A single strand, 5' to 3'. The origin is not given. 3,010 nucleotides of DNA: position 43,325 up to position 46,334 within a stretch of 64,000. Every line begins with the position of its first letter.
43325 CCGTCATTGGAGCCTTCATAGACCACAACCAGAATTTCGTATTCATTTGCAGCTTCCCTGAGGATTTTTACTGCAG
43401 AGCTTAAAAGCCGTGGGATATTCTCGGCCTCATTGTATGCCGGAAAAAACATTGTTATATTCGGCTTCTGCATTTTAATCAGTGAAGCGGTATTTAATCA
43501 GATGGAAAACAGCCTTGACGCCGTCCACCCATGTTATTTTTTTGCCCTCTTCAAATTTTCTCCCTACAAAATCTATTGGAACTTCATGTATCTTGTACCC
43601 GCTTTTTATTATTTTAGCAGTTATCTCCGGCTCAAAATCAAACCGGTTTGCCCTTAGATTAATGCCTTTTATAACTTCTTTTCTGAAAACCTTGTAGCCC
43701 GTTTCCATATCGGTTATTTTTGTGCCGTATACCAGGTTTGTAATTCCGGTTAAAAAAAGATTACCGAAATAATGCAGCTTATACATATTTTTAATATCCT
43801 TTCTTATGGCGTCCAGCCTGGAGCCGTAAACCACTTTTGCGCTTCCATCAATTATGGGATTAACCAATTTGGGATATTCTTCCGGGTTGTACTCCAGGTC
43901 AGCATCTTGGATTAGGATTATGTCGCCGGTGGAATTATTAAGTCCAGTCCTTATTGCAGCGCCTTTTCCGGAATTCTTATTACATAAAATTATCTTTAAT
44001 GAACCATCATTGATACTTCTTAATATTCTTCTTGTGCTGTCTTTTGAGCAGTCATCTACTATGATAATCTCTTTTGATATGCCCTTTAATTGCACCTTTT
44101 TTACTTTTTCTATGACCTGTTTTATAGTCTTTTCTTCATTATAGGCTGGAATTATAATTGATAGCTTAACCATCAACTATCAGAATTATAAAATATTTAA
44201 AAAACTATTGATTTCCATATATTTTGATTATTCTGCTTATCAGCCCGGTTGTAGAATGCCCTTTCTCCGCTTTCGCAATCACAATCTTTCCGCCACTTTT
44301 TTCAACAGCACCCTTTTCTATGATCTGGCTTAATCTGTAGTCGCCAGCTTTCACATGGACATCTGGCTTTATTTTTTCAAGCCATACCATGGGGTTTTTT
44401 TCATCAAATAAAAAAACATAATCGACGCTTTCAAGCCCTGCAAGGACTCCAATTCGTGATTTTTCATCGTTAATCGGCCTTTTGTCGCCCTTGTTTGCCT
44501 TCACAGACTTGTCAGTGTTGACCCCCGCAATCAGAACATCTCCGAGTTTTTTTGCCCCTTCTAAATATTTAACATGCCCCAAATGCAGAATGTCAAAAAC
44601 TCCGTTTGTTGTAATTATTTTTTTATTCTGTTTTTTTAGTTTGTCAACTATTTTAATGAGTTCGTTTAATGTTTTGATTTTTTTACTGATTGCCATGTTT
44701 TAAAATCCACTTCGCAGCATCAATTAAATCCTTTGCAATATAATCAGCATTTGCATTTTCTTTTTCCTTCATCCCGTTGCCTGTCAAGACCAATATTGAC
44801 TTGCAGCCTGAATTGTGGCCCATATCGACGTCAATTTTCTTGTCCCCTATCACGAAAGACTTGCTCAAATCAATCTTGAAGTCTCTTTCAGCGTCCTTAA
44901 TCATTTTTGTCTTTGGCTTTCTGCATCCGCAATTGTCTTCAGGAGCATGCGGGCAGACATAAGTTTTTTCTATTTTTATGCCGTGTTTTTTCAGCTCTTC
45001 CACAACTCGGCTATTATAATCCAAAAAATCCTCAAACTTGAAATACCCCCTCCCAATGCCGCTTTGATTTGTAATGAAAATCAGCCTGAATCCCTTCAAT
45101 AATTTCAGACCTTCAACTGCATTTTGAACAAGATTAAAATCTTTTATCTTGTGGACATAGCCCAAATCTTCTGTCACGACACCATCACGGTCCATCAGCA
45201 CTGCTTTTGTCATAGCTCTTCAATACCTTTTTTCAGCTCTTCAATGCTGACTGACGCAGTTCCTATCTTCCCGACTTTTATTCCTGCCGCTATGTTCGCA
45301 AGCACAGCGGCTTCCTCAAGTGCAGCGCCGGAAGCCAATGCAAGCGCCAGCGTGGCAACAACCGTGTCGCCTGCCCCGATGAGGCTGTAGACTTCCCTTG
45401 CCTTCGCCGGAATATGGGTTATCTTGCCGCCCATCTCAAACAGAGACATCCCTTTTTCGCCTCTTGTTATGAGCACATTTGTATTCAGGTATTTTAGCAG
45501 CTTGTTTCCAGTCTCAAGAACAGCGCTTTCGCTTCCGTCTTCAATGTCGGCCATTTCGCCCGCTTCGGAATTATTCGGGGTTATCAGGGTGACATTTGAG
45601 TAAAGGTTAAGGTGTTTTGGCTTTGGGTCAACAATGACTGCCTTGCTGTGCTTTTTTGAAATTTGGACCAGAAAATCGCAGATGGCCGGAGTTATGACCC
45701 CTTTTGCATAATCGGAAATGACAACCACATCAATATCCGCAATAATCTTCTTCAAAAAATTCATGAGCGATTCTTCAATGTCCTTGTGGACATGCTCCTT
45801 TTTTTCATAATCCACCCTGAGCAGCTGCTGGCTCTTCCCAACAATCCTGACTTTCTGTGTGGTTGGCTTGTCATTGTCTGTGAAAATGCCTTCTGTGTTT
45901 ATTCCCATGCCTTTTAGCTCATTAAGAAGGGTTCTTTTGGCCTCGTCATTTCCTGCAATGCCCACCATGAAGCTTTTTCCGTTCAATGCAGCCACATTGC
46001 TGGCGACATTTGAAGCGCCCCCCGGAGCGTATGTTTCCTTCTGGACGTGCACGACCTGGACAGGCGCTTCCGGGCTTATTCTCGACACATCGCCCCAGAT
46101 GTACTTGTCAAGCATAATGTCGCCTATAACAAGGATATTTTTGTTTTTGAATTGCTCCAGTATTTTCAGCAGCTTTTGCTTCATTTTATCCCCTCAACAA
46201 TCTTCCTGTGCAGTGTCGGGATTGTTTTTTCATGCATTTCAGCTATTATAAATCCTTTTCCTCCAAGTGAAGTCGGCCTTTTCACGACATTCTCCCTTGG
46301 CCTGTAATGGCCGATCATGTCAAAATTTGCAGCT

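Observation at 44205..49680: Complete bacterial-type ADP-heptose pathway plus two GT9 heptosyltransferases inside an archaeal AglB glycosylation island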

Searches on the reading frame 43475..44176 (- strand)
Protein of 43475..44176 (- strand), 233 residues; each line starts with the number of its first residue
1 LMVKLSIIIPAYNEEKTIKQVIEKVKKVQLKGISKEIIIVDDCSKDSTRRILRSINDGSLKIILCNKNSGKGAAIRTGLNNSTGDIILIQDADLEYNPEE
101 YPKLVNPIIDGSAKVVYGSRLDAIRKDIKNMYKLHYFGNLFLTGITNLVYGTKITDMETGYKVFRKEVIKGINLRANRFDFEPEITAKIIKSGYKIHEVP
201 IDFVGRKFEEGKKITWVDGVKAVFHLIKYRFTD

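Call 3: search_protein_families(library=pfam, proteins=[window:43475-44176:-], max_evalue=0.01)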
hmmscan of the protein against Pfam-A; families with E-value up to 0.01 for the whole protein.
window:43475-44176:- (233 aa): 3 families
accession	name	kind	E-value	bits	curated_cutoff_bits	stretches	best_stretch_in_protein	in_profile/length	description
PF00535.33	Glycos_transf_2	-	1.4e-37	129.7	23.3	1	6-170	1-165/168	Glycosyl transferase family 2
PF10111.15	Glyco_tranf_2_2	-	1.6e-06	28.2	27.3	1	6-104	1-102/276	Glycosyltransferase like family 2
PF13641.12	Glyco_tranf_2_3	-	1.9e-06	28.5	27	1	5-112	3-115/230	Glycosyltransferase like family 2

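Call 4: search_protein_families(library=ncbifam, proteins=[window:43475-44176:-], max_evalue=0.001)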
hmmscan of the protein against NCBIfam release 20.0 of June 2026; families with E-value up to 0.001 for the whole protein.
window:43475-44176:- (233 aa): 24 families
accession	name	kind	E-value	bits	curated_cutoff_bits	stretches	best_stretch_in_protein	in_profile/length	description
TIGR04182.1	glyco_TIGR04182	equivalog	9.2e-37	127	325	1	5-227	2-215/293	S-layer glycoprotein N-glycosyltransferase AglJ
NF041391.1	DPhHxTase_Halo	equivalog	1.4e-23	83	375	1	11-209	3-189/213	dolichyl-phosphate hexose transferase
NF007986.1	PRK10714.1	equivalog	1.4e-21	76.9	529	1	3-213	6-210/316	undecaprenyl-phosphate 4-deoxy-4-formamido-L-arabinose transferase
NF058614.1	PPMAGASynPpgS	equivalog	4.6e-20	72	370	1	7-225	4-218/226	polyprenyl-phospho-N-acetylgalactosaminyl synthase PpgS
NF047588.1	GlcsyltransPgfSStrep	equivalog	3.3e-19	69.3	500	1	4-173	2-168/308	glycosyltransferase PgfS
NF047683.1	TeichurnBiosyTuaG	equivalog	5.1e-16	59.1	400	1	4-106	7-109/252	teichuronic acid biosynthesis protein TuaG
TIGR04283.1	glyco_like_mftF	equivalog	5.5e-16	58.8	182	1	5-116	1-104/221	TIGR04283 family arsenosugar biosynthesis glycosyltransferase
TIGR03937.1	PgaC_IcaA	equivalog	8.2e-16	57.9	422.3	1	4-95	46-137/407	poly-beta-1,6-N-acetyl-D-glucosamine synthase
NF010496.0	PRK13915.1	equivalog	2.5e-15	56.3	262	1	4-110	32-144/307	glucosyl-3-phosphoglycerate synthase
NF041875.1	EPS_EpsD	equivalog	1.2e-14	54.4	370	1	5-104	1-100/325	exopolysaccharide biosynthesis glycosyltransferase EpsD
NF007482.0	PRK10073.1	equivalog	1.8e-14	53.5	423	1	3-106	6-108/334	glycosyltransferase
TIGR03111.1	glyc2_xrt_Gpos1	hypoth_equivalog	6.1e-10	38.5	363.95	1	4-170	50-228/439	TIGR03111 family XrtG-associated glycosyltransferase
TIGR03965.1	mycofact_glyco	equivalog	1.3e-09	37.5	280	1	5-115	76-186/467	mycofactocin biosynthesis glycosyltransferase MftF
NF038302.1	EPS_HpsE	equivalog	3.1e-09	36.2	300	1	3-93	1-96/307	hormogonium polysaccharide biosynthesis glycosyltransferase HpsE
NF050050.1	ProtGlycPglI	equivalog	1.3e-08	34.6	500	1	2-116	1-116/306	GalNAc(5)-diNAcBac-PP-undecaprenol beta-1,3-glucosyltransferase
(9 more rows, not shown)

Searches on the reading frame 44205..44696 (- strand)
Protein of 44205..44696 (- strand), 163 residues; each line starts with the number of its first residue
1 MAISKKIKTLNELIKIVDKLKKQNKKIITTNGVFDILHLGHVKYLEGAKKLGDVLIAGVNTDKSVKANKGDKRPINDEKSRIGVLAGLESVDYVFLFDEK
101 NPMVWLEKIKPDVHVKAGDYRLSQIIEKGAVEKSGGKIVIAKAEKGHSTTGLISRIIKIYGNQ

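Call 3: search_protein_families(library=pfam, proteins=[window:44205-44696:-], max_evalue=0.01)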
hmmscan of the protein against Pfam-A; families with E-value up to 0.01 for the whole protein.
window:44205-44696:- (163 aa): 2 families
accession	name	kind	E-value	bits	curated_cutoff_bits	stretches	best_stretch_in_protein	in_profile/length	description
PF01467.32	CTP_transf_like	-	1.8e-16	61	21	1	30-122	2-92/133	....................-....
PF06574.18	FAD_syn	-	0.0049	17.1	27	0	21-97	2-83/158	FAD synthetase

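Call 4: search_protein_families(library=ncbifam, proteins=[window:44205-44696:-], max_evalue=0.001)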
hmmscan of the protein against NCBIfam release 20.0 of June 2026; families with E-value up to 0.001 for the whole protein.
window:44205-44696:- (163 aa): 10 families
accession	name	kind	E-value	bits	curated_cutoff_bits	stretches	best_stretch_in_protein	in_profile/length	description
TIGR02199.1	rfaE_dom_II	equivalog_domain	6.3e-54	181.7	181.5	1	16-157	2-143/144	D-glycero-beta-D-manno-heptose 1-phosphate adenylyltransferase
NF008454.0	PRK11316.1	equivalog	2.5e-49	168.2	521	1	6-157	321-472/475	bifunctional D-glycero-beta-D-manno-heptose-7-phosphate kinase/D-glycero-beta-D-manno-heptose 1-phosphate adenylyltransferase HldE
TIGR00125.1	cyt_tran_rel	domain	3.4e-14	52.8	27.7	1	28-92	2-63/65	adenylyltransferase/cytidyltransferase family protein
TIGR01518.1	g3p_cytidyltrns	equivalog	3.2e-10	40.2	165.4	1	29-96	2-67/125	glycerol-3-phosphate cytidylyltransferase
NF001985.0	PRK00777.1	subfamily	1.5e-07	31.7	104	1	28-85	7-62/157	pantetheine-phosphate adenylyltransferase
NF002250.0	PRK01170.1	subfamily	1.6e-05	24.6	489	1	27-79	2-54/322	bifunctional pantetheine-phosphate adenylyltransferase/NTP phosphatase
NF005518.0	PRK07143.1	equivalog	1.9e-05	24.2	232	1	23-100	13-90/281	hypothetical protein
NF004162.0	PRK05627.1-5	equivalog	2.8e-05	23.7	241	1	21-103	10-92/304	bifunctional riboflavin kinase/FAD synthetase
NF045965.1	RibF_rel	equivalog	7e-05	22.4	200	1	19-98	7-90/279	FAD synthase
NF041124.1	CoaD_Thcocales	equivalog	0.00067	19.6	290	0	22-69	2-48/156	phosphopantetheine adenylyltransferase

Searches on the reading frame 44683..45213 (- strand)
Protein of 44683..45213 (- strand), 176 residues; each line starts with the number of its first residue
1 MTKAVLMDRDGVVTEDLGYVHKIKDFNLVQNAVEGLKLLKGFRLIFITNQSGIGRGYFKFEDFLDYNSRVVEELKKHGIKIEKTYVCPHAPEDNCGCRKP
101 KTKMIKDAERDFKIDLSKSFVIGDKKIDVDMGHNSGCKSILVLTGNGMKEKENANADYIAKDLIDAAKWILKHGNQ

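Call 3: search_protein_families(library=pfam, proteins=[window:44683-45213:-], max_evalue=0.01)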
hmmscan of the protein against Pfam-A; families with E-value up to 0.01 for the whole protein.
window:44683-45213:- (176 aa): 4 families
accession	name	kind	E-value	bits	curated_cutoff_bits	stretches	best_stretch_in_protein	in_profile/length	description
PF13242.12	Hydrolase_like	-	2.4e-16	59.8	22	1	97-166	2-75/75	HAD-hyrolase-like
PF13419.12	HAD_2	-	9.4e-07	29.6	23.8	1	92-142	128-178/178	Haloacid dehalogenase-like hydrolase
PF08645.17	PNK3P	-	1.1e-06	28.9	22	1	23-125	24-126/161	Polynucleotide kinase 3 phosphatase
PF00702.32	Hydrolase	-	5.4e-05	24.1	26.4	1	31-136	102-191/191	haloacid dehalogenase-like hydrolase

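Call 4: search_protein_families(library=ncbifam, proteins=[window:44683-45213:-], max_evalue=0.001)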
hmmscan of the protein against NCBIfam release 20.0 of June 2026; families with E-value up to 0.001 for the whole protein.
window:44683-45213:- (176 aa): 18 families
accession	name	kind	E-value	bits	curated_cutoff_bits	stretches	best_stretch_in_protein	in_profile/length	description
NF006506.0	PRK08942.1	equivalog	2.1e-50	170.8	178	1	2-173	3-180/182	D-glycero-beta-D-manno-heptose 1,7-bisphosphate 7-phosphatase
TIGR01656.1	Histidinol-ppas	subfamily_domain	1.8e-42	144.8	84.15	1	3-141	1-145/149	histidinol-phosphate phosphatase domain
TIGR00213.1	GmhB_yaeD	subfamily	9.1e-40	136.2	149.6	1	3-167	2-175/176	D-glycero-beta-D-manno-heptose 1,7-bisphosphate 7-phosphatase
NF050049.1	HBPPhtaseGmhB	domain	5.6e-39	133.7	250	1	2-154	3-154/171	D-glycero-alpha-D-manno-heptose-1,7-bisphosphate 7-phosphatase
NF005264.0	PRK06769.1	equivalog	1.3e-33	116.3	217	1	2-173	4-174/175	HAD-IIIA family hydrolase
TIGR01662.1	HAD-SF-IIIA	subfamily_domain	5.4e-31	107.6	44.6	1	3-144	1-140/141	HAD-IIIA family hydrolase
NF003937.0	PRK05446.1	equivalog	5.2e-30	104.6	443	1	2-167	3-166/355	bifunctional histidinol-phosphatase/imidazoleglycerol-phosphate dehydratase HisB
TIGR01261.1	hisB_Nterm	equivalog_domain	3.6e-27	94.8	140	1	3-140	2-144/161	histidinol-phosphatase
NF009695.0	PRK13222.1-2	equivalog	3.4e-07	30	225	1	93-171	144-223/226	phosphoglycolate phosphatase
TIGR01452.1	PGP_euk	subfamily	1.2e-06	28.1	201.95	1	98-153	201-257/279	phosphoglycolate/pyridoxal phosphate family phosphatase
TIGR01460.1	HAD-SF-IIA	subfamily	1.4e-06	28.3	100.15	1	99-145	197-246/246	HAD-IIA family hydrolase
TIGR01664.1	DNA-3'-Pase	equivalog_domain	3.4e-05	23.8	107.65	1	26-125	44-136/167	DNA 3'-phosphatase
NF009804.0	PRK13288.1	equivalog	0.00022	20.8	218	0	93-166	132-206/215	pyrophosphatase PpaX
TIGR01668.1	YqeG_hyp_ppase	hypoth_equivalog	0.00027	20.5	89.1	0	3-144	26-137/170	YqeG family HAD IIIA-type phosphatase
TIGR02253.1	CTE7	subfamily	0.00032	20.5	169.75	1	93-163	144-217/221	TIGR02253 family HAD-type hydrolase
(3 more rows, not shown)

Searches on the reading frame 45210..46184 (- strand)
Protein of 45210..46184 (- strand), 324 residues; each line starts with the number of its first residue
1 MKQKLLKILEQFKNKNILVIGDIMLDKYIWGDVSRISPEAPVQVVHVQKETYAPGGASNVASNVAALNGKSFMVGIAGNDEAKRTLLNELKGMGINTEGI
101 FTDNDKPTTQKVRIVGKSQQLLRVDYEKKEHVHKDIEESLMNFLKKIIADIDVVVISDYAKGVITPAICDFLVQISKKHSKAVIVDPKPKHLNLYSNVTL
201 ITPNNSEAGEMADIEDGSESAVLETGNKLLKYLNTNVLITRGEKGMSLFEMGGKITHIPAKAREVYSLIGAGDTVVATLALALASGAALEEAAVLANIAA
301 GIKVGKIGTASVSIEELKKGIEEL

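Call 3: search_protein_families(library=pfam, proteins=[window:45210-46184:-], max_evalue=0.01)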
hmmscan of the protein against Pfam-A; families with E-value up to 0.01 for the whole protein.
window:45210-46184:- (324 aa): 3 families
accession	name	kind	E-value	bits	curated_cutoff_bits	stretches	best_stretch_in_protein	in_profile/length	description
PF00294.29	PfkB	-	3.7e-47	161.5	25.8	1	15-311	2-297/302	pfkB family carbohydrate kinase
PF08543.17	Phos_pyr_kin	-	9.1e-10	38.7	27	1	193-296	115-224/246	Phosphomethylpyrimidine kinase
PF01256.23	Carb_kinase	-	0.002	18.1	27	1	196-300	115-216/242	NAD(P)H-hydrate dehydratase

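Call 4: search_protein_families(library=ncbifam, proteins=[window:45210-46184:-], max_evalue=0.001)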
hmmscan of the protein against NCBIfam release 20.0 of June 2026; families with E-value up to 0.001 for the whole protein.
window:45210-46184:- (324 aa): 25 families
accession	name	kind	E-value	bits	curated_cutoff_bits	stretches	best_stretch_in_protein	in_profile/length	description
TIGR02198.1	rfaE_dom_I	equivalog_domain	3.6e-113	377.9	345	1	9-320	2-313/315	D-glycero-beta-D-manno-heptose-7-phosphate kinase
NF008454.0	PRK11316.1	equivalog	1.3e-92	310.9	521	1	8-322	4-313/475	bifunctional D-glycero-beta-D-manno-heptose-7-phosphate kinase/D-glycero-beta-D-manno-heptose 1-phosphate adenylyltransferase HldE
TIGR02152.1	D_ribokin_bact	equivalog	1.4e-28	100.1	299.65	1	17-311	1-288/298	ribokinase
TIGR03168.1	1-PFK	subfamily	1.6e-27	96.3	216.4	1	43-319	23-297/305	hexose kinase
TIGR03828.1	pfkB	equivalog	1.6e-26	93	292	1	43-319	23-297/305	1-phosphofructokinase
NF008353.0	PRK11142.1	equivalog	3.7e-18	66.1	341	1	15-310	3-290/307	ribokinase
TIGR04382.1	myo_inos_iolC_N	equivalog_domain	6e-15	55.3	300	2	196-311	187-297/309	5-dehydro-2-deoxygluconokinase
NF041164.1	NucKinThplmales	equivalog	1.2e-11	44.4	450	1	182-319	149-288/295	nucleoside kinase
NF007068.0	PRK09513.1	equivalog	2.8e-11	43.1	432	1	50-306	35-288/312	1-phosphofructokinase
NF006957.1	PRK09434.1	equivalog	2e-10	40.7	450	1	231-300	209-277/302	fructokinase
NF041320.1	pfkB_Halo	equivalog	2e-10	40.6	400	1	42-322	24-295/302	1-phosphofructokinase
NF007632.0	PRK10294.1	equivalog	5.7e-10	38.9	353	1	46-302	29-284/310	6-phosphofructokinase II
NF053626.1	RibKinHalex1628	equivalog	1.5e-09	37.8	330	1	48-309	31-278/293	ATP-dependent ribose-1-phosphate kinase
NF049991.1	TagKinase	equivalog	6.4e-09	35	420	1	194-308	191-300/321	tagatose kinase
NF007321.0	PRK09813.1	equivalog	9.7e-09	35.1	247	1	44-293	14-244/261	fructoselysine 6-kinase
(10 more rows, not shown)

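Call 13: find_encoding_contigs(protein=window:45210-46184:-, flank=10000, max_places=6)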
Protein window:45210-46184:- (324 aa): 8 contigs read that carry it; 6 places shown.
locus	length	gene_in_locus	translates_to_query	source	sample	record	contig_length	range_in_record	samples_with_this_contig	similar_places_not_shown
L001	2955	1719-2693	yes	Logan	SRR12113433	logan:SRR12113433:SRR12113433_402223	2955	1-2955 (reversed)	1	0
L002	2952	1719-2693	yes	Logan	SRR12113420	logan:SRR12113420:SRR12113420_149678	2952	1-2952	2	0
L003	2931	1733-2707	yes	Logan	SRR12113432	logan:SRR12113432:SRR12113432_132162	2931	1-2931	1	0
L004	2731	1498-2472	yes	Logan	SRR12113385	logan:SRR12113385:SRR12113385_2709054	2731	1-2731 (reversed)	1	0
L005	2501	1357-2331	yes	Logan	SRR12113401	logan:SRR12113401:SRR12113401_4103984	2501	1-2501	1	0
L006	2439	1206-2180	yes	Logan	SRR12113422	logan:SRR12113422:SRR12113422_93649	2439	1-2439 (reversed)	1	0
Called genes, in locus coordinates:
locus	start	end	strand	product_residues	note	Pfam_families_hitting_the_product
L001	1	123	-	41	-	?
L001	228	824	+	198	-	PF13580:SIS_2, PF01380:SIS (weak)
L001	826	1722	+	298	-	-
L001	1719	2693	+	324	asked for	PF00294:PfkB, PF08543:Phos_pyr_kin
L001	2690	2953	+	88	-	?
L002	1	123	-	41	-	?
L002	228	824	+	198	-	PF13580:SIS_2, PF01380:SIS (weak)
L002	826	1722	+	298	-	-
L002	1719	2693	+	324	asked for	PF00294:PfkB, PF08543:Phos_pyr_kin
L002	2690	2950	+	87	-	?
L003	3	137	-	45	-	?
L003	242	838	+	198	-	PF13580:SIS_2, PF01380:SIS (weak)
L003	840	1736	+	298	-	-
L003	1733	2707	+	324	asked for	PF00294:PfkB, PF08543:Phos_pyr_kin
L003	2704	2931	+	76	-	?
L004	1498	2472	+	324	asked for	PF00294:PfkB, PF08543:Phos_pyr_kin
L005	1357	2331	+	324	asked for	PF00294:PfkB, PF08543:Phos_pyr_kin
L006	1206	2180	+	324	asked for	PF00294:PfkB, PF08543:Phos_pyr_kin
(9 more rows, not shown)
